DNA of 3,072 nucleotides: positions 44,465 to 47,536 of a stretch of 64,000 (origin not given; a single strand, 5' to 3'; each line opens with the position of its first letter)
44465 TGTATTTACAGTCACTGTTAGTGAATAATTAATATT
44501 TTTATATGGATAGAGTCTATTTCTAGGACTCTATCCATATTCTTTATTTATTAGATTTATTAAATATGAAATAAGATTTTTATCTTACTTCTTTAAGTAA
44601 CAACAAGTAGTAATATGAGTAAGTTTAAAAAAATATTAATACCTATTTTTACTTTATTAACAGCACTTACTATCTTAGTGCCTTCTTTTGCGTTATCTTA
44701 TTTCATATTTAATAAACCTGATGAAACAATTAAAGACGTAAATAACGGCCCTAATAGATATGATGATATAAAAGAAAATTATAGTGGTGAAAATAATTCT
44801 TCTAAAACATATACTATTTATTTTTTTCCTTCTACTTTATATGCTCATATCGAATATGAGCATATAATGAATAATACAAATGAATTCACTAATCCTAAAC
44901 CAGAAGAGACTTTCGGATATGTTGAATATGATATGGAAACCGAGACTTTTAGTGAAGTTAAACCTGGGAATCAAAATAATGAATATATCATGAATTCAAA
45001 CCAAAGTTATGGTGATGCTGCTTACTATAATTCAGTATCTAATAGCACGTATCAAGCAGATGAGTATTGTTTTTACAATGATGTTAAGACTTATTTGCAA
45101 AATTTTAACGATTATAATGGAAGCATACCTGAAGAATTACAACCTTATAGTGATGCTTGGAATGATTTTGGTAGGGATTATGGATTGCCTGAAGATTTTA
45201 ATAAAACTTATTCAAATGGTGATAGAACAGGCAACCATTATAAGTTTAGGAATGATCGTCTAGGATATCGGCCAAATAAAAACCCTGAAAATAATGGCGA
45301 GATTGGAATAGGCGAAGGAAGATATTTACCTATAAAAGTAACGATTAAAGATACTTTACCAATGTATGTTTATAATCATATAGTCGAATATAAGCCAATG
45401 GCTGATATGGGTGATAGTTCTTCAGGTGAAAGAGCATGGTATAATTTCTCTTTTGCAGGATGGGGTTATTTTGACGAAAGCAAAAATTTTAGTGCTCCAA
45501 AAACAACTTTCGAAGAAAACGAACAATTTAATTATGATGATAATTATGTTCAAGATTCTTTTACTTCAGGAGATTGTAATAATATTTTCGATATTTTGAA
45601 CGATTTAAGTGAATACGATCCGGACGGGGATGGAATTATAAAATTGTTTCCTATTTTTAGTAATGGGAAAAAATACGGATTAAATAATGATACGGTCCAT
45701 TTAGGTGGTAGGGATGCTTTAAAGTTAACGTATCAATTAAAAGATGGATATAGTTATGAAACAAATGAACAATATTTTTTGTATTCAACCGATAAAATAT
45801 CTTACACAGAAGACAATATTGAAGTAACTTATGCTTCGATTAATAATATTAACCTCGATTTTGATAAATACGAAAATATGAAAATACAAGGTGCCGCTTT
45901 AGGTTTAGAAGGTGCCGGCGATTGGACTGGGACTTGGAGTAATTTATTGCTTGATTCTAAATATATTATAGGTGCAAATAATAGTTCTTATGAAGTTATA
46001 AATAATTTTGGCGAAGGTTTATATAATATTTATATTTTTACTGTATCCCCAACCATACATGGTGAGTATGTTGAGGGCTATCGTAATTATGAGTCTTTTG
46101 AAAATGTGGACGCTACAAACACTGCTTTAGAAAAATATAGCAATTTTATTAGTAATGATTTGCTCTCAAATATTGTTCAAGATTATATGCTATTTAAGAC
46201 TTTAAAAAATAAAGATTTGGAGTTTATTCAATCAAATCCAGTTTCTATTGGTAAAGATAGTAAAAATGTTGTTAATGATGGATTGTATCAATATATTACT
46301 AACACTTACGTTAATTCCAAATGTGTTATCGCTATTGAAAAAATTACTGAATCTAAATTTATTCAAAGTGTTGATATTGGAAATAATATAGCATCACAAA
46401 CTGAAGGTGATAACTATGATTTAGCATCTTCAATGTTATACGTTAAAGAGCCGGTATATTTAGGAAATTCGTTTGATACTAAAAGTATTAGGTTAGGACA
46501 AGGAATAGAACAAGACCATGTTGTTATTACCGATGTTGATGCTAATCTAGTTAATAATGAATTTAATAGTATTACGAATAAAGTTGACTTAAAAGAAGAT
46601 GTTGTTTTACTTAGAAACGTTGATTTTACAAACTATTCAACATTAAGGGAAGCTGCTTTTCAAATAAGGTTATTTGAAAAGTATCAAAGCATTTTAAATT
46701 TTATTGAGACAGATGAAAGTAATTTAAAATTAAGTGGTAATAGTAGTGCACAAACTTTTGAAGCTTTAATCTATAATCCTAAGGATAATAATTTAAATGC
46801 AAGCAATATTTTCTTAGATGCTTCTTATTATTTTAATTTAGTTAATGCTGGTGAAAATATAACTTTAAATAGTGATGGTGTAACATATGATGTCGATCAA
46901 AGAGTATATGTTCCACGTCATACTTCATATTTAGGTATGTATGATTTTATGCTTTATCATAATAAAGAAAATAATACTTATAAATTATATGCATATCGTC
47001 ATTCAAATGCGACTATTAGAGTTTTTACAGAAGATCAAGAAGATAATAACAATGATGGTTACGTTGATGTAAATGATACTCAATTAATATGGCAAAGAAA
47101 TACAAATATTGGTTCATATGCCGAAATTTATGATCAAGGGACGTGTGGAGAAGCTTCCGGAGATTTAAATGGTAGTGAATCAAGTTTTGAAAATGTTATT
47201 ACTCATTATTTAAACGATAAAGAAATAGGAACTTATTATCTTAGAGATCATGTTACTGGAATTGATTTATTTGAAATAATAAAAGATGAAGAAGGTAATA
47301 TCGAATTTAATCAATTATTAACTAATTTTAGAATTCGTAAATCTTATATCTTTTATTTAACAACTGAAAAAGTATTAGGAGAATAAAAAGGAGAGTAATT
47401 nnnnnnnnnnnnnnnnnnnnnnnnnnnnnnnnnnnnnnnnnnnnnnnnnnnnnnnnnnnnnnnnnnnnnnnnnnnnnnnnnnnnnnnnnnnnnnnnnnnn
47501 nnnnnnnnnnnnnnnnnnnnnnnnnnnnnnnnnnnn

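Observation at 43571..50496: SipW-type signal peptidase island with two TasA-like 'GTGFxAW(H/Y)FG' proteins and a 923-aa secreted protein, wedged between a decayed and an intact pcrA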

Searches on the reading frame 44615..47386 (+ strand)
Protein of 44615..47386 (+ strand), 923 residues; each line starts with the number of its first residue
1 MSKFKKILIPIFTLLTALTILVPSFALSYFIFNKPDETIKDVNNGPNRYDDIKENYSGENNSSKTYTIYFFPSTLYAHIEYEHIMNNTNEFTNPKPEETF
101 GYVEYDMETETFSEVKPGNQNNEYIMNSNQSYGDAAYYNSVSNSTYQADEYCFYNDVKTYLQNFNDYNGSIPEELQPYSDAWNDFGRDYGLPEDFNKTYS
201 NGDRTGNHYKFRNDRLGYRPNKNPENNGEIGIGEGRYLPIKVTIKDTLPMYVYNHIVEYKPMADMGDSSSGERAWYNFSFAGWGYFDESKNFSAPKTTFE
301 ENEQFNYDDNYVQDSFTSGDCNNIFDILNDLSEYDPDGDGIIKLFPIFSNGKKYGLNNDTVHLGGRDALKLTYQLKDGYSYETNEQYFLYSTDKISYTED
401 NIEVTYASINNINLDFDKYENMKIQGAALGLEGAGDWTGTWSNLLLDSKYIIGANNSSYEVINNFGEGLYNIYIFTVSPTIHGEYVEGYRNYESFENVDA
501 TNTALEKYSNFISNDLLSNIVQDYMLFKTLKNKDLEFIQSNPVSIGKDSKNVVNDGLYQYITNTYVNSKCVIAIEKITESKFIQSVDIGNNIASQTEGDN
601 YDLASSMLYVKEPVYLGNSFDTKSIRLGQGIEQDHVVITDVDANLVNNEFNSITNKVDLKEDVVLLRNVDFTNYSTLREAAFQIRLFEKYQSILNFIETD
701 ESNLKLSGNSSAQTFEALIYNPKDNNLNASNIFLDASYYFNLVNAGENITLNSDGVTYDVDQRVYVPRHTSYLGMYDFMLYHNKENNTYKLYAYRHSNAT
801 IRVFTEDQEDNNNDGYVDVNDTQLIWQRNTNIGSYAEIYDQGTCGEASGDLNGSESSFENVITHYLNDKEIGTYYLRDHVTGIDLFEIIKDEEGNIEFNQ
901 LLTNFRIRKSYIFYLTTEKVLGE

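Call 3: search_protein_families(library=pfam, proteins=[window:44615-47386:+], max_evalue=1)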
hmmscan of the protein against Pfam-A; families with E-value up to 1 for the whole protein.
window:44615-47386:+ (923 aa): 0 families

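Call 4: search_protein_families(library=ncbifam, proteins=[window:44615-47386:+], max_evalue=1)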
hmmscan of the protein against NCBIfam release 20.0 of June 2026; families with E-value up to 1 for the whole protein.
window:44615-47386:+ (923 aa): 0 families

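Call 28: find_homologous_proteins(query=window:44615-47386:+, max_evalue=0.001)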
Query window:44615-47386:+ (923 aa): 51 proteins with E <= 0.001 among 7057 candidates.
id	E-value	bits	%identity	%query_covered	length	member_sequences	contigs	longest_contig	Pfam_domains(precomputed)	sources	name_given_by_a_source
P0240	0.0e+0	2038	98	100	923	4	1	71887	-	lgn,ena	-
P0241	1.7e-198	680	43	99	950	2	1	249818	-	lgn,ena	-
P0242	3.4e-189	649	43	99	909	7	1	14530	-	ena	-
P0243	1.1e-188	648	43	99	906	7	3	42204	-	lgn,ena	-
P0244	2.0e-181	624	42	99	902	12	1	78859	-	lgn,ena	-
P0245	2.5e-177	610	42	99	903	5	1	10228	-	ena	-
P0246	2.9e-94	335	32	99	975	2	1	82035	-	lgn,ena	-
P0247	1.2e-93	333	33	95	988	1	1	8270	-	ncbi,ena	-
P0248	1.7e-91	326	33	74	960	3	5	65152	-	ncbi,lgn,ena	-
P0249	5.9e-90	321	32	99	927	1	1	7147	-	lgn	-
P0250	3.4e-88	315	32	97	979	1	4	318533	-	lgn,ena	-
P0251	6.7e-87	311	33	99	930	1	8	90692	-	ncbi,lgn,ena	-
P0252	1.7e-86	310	33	99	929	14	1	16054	-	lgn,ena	-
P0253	9.0e-81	291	32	99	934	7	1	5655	-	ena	-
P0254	2.8e-76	276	39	11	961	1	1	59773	-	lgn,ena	-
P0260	1.7e-32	131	28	99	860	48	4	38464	-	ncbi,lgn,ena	-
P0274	2.1e-17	81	30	39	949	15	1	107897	-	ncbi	-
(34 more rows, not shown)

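Call 32: find_encoding_contigs(protein=P0274, flank=10000, max_places=2)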
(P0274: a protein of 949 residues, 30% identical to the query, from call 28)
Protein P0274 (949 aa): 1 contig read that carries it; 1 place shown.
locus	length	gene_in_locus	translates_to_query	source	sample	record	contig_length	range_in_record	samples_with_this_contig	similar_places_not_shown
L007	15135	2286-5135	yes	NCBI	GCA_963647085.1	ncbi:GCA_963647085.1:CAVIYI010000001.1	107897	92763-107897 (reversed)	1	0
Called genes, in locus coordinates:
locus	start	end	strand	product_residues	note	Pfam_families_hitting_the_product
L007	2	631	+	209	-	?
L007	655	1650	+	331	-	-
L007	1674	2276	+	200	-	-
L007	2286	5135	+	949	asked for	-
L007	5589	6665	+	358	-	PF01699:Na_Ca_ex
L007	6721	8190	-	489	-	-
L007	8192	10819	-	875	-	-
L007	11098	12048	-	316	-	PF07804:HipA_C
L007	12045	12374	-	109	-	PF13657:Couple_hipA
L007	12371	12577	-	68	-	PF13560:HTH_31 (weak)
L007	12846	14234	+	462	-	-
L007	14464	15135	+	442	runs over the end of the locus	PF13173:AAA_14, PF13635:DUF4143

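Call 33: find_encoding_contigs(protein=P0260, flank=10000, max_places=2)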
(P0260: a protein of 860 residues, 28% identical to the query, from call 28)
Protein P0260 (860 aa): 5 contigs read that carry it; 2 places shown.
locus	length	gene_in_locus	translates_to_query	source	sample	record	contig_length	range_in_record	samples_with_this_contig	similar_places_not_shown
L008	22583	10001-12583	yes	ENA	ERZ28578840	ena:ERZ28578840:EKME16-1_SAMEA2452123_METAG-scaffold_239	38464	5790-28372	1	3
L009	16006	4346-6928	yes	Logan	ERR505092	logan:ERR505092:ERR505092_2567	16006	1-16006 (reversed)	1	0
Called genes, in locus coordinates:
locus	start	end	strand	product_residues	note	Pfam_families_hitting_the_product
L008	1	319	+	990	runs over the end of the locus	-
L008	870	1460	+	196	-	-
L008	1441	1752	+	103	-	PF13808:DDE_Tnp_1_assoc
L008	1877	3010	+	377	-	PF02661:Fic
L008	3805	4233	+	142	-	PF02661:Fic (weak)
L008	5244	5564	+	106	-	-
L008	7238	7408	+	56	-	-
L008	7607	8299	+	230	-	-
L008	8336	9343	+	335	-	-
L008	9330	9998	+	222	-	-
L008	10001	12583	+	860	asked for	-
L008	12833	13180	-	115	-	PF13240:Zn_Ribbon_1 (weak), PF13248:Zn_ribbon_3 (weak)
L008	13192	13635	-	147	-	PF13240:Zn_Ribbon_1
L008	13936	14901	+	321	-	PF13749:HATPase_c_4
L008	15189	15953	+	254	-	PF14519:Macro_2, PF01661:Macro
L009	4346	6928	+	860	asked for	-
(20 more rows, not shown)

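Call 54: predict_structure(alignment_id=A3)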
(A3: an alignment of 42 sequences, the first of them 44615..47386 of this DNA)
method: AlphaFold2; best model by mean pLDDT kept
length: 923 residues; sequences in the alignment: 42
mean_pLDDT: 75.0   pTM: 0.72
mean pLDDT of the five models: 75.0, 74.4, 73.7, 73.1, 72.9
residues with pLDDT >= 90: 217; 70-90: 403; 50-70: 156; < 50: 147
segments of 3 or more residues with pLDDT < 50: 33-44, 126-129, 146-151, 156-210, 220-223, 226-232, 266-274, 299-306, 484-501, 551-562
pLDDT, mean of each block of 10 residues (from residue 1): 69 90 83 46 52 73 82 84 72 73 81 67 49 67 53 48 40 40 46 36 39 52 46 67 86 78 53 57 90 72 52 77 85 87 89 60 71 72 77 80 87 83 81 59 75 64 77 84 48 44 63 80 87 84 72 45 65 88 94 90 85 84 82 79 82 69 86 90 89 85 66 81 83 93 94 91 94 92 89 89 93 87 93 85 93 92 94 93 92 93 84 90 46
secondary structure, 60 per line:
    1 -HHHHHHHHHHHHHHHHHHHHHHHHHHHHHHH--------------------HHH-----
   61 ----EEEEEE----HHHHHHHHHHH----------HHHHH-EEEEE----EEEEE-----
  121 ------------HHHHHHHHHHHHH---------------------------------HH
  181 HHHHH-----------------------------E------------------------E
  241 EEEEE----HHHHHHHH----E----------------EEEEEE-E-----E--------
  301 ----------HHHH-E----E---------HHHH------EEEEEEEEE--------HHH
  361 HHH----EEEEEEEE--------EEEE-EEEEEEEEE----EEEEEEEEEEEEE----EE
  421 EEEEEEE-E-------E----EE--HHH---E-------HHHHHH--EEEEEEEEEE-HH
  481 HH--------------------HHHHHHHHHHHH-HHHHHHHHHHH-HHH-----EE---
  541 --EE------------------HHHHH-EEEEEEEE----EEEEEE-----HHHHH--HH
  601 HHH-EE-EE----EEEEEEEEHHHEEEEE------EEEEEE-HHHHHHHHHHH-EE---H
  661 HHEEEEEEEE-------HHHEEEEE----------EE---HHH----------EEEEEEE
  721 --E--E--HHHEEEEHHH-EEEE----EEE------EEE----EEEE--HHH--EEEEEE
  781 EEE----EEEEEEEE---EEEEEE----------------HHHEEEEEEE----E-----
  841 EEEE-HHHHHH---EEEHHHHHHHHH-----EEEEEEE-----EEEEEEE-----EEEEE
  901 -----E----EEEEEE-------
elements in order (helices of 4 or more, strands of 3 or more residues): H2-32 E65-70 H75-85 H96-100 E102-106 E111-115 H133-145 H179-185 E240-245 H250-257 E279-284 H311-314 H331-334 E341-349 H358-363 E368-375 E384-387 E389-397 E402-414 E419-427 H460-465 E468-477 H479-482 H503-514 H516-526 H563-567 E569-576 E581-586 H592-596 H599-603 E614-621 E625-629 E636-641 H643-653 E663-670 E681-685 E714-720 E732-735 E740-743 E748-750 E757-759 E764-767 E775-783 E788-795 E799-804 E824-830 E841-844 H846-851 E855-857 H858-866 E872-878 E884-890 E896-900 E911-916

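Call 65: search_protein_families(library=padloc, proteins=[window:44615-47386:+], max_evalue=0.01)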
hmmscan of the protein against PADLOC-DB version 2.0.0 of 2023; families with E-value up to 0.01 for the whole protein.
window:44615-47386:+ (923 aa): 0 families

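Call 77: search_solved_structures(query=A3, max_evalue=1)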
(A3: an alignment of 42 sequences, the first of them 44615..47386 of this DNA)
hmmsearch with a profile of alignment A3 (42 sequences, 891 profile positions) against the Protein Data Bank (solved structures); distinct sequences matched with E-value up to 1: 0.
